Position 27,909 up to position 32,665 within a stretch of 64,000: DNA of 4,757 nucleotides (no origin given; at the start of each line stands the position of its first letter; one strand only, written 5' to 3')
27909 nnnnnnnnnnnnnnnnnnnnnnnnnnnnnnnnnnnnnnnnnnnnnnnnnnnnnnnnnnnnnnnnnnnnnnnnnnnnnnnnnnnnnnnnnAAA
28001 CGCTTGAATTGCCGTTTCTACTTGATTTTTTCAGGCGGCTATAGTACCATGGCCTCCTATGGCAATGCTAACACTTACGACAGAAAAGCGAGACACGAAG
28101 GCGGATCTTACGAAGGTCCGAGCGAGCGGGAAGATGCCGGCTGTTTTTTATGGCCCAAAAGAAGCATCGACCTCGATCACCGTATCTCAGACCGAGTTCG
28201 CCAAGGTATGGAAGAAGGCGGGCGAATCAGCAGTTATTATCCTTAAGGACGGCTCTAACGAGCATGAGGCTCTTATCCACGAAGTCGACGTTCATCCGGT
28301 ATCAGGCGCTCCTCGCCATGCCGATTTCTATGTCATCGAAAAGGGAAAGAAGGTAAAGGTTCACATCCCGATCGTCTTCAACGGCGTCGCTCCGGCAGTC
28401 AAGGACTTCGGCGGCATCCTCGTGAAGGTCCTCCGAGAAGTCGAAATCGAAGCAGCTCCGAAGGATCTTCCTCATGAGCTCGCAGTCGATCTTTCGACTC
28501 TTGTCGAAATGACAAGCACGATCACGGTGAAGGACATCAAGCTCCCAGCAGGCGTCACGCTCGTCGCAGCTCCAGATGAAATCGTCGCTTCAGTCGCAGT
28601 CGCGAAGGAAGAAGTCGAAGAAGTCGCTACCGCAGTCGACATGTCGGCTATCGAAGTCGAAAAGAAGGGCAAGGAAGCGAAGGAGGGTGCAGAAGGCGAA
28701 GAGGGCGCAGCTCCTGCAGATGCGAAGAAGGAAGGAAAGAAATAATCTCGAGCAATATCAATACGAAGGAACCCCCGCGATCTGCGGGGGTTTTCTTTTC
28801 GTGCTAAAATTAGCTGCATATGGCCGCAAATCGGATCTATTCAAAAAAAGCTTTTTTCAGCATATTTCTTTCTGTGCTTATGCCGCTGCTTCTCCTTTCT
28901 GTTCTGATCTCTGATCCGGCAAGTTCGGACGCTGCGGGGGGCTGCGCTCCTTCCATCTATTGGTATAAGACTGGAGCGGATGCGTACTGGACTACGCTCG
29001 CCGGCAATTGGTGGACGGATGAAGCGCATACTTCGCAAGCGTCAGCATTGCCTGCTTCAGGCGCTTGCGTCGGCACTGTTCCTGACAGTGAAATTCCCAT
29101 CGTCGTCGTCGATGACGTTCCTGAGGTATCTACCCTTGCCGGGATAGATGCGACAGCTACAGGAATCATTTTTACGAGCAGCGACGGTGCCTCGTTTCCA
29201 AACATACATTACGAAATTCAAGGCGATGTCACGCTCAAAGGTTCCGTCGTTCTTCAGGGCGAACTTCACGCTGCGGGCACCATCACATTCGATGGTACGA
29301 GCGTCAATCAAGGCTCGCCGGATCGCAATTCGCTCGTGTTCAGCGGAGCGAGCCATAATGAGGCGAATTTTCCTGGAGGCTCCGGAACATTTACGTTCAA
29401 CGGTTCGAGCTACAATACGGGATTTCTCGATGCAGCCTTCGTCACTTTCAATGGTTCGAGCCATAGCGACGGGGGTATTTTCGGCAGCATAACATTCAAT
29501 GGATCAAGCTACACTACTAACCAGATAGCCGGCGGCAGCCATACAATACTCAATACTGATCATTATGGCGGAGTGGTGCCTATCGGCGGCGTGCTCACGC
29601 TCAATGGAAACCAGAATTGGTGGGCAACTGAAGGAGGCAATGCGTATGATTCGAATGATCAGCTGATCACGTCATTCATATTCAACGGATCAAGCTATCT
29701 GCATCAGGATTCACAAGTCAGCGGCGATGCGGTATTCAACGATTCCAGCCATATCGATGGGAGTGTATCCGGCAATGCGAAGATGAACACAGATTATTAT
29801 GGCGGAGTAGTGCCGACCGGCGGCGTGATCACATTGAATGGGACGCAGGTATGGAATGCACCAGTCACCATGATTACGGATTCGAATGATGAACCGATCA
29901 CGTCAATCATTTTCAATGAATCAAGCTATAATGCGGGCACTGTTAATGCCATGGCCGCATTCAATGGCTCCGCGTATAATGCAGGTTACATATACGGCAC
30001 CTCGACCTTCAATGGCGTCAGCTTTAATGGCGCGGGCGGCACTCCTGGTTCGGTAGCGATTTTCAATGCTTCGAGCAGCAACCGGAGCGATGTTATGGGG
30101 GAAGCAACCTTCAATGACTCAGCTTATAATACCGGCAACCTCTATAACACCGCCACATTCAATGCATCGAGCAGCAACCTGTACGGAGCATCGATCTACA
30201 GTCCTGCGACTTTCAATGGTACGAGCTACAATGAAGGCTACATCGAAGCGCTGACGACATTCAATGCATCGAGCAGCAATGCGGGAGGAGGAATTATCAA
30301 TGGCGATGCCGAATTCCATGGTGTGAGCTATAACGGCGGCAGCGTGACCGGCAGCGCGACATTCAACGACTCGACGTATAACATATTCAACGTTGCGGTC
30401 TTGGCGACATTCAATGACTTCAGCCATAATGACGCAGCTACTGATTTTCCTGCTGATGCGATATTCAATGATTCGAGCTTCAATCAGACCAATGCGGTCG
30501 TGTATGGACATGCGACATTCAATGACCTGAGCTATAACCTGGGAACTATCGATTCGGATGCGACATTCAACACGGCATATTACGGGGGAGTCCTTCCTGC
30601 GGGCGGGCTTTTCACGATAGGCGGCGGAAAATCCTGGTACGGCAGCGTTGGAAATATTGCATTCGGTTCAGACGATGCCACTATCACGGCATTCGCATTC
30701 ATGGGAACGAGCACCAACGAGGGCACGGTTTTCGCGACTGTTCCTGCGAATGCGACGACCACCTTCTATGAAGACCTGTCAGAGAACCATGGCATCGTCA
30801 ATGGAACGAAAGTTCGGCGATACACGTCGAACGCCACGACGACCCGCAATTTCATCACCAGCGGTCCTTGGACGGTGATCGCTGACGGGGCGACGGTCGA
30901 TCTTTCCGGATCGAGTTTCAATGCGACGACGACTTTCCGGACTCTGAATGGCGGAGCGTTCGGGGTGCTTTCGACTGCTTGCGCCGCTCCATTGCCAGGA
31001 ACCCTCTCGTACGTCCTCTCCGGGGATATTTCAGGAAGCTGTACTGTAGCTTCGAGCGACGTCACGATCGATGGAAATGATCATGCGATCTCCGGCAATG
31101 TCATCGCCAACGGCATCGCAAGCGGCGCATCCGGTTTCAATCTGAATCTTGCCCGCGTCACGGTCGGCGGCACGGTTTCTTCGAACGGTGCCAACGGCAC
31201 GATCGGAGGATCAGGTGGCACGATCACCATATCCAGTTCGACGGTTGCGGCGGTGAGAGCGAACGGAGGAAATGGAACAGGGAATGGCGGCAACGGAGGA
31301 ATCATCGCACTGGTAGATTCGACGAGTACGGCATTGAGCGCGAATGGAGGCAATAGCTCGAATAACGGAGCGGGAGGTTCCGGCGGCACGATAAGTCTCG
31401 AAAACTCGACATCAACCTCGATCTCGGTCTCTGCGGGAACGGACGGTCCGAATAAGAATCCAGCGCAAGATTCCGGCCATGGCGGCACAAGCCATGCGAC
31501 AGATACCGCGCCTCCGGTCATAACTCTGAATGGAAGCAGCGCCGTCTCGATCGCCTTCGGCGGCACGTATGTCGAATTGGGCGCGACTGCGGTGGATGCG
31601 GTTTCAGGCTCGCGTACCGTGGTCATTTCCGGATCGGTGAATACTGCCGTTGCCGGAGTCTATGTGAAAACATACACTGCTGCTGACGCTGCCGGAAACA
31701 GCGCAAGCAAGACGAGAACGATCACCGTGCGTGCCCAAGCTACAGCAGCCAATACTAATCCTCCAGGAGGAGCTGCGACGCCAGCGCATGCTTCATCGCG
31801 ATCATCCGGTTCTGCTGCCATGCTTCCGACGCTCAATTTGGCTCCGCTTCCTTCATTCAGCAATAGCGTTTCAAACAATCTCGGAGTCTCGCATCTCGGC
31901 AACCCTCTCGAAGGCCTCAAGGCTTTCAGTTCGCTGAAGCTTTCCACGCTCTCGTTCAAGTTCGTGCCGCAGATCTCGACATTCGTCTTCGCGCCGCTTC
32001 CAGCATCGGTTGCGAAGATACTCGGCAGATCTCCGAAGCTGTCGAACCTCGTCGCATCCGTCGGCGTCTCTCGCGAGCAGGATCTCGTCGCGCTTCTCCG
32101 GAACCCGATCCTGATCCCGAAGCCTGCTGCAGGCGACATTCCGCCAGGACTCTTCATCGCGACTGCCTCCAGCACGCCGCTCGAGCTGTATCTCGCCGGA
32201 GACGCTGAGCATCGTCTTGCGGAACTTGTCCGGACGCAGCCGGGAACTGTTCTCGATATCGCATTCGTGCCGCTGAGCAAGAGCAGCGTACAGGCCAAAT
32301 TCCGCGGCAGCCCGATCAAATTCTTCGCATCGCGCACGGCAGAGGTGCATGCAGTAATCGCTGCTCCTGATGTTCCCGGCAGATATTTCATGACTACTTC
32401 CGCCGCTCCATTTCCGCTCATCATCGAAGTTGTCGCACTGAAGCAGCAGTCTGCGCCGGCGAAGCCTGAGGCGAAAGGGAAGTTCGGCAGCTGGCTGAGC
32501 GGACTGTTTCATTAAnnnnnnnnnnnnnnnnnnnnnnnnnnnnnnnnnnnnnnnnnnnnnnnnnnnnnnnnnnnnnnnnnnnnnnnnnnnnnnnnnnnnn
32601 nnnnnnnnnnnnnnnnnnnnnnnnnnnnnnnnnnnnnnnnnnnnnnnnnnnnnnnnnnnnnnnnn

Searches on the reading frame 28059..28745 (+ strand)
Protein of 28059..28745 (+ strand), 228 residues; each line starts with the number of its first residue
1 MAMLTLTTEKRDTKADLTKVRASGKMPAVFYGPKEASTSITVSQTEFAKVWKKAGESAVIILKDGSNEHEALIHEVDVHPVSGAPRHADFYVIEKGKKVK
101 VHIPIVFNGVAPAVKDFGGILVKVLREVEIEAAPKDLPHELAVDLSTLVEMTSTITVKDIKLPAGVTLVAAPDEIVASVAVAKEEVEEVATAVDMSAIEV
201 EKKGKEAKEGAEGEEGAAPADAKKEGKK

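Call 63: search_protein_families(library=pfam, proteins=[window:28059-28745:+], max_evalue=0.00001)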
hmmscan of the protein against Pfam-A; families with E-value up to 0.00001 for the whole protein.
window:28059-28745:+ (228 aa): 2 families
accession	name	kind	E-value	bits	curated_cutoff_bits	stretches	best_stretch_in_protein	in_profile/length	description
PF14693.11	Ribosomal_TL5_C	-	5.7e-23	81.5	27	1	98-182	1-83/84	Ribosomal protein TL5, C-terminal domain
PF01386.24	Ribosomal_L25p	-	1.3e-17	64.4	23.6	1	6-90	1-82/82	Ribosomal L25p family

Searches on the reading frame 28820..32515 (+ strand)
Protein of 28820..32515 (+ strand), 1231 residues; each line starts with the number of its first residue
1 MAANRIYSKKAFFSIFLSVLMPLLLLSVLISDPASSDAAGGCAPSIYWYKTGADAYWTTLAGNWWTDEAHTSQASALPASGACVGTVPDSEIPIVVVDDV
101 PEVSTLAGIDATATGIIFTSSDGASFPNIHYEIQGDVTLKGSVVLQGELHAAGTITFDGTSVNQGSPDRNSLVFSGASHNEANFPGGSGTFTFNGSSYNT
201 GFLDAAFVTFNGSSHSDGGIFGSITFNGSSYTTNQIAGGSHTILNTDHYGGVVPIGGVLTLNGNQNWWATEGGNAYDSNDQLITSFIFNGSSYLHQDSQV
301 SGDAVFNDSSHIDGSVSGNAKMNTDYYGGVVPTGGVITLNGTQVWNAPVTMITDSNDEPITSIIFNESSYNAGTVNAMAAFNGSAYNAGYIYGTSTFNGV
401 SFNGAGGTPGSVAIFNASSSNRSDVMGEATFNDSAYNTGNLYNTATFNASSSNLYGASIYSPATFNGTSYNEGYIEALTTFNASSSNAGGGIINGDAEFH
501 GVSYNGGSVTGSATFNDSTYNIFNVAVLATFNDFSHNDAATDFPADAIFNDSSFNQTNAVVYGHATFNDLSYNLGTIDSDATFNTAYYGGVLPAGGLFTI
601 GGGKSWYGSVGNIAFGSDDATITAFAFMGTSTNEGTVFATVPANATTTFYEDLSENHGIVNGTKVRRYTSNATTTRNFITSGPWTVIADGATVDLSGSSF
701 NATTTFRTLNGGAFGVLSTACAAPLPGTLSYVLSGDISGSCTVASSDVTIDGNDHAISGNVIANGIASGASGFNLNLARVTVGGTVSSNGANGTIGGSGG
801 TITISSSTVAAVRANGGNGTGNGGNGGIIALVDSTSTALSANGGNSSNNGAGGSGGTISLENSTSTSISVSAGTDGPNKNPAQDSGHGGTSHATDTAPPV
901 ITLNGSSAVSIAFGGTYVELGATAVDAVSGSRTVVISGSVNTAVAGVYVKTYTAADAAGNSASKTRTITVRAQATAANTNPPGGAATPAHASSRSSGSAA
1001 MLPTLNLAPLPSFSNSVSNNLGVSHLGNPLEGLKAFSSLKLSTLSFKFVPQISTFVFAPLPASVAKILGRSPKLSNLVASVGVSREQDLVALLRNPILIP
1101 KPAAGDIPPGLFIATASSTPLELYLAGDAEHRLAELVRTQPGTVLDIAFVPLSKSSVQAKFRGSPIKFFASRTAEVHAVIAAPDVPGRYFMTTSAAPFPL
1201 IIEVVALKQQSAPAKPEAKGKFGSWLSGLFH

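Call 63: search_protein_families(library=pfam, proteins=[window:28820-32515:+], max_evalue=0.00001)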
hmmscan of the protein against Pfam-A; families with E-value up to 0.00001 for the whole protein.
window:28820-32515:+ (1231 aa): 1 family
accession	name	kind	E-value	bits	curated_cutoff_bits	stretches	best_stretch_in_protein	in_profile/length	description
PF16403.11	Bact_surface_Ig-like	-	8.8e-16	58.2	27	1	901-970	1-71/71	Bacterial surface protein, Ig-like domain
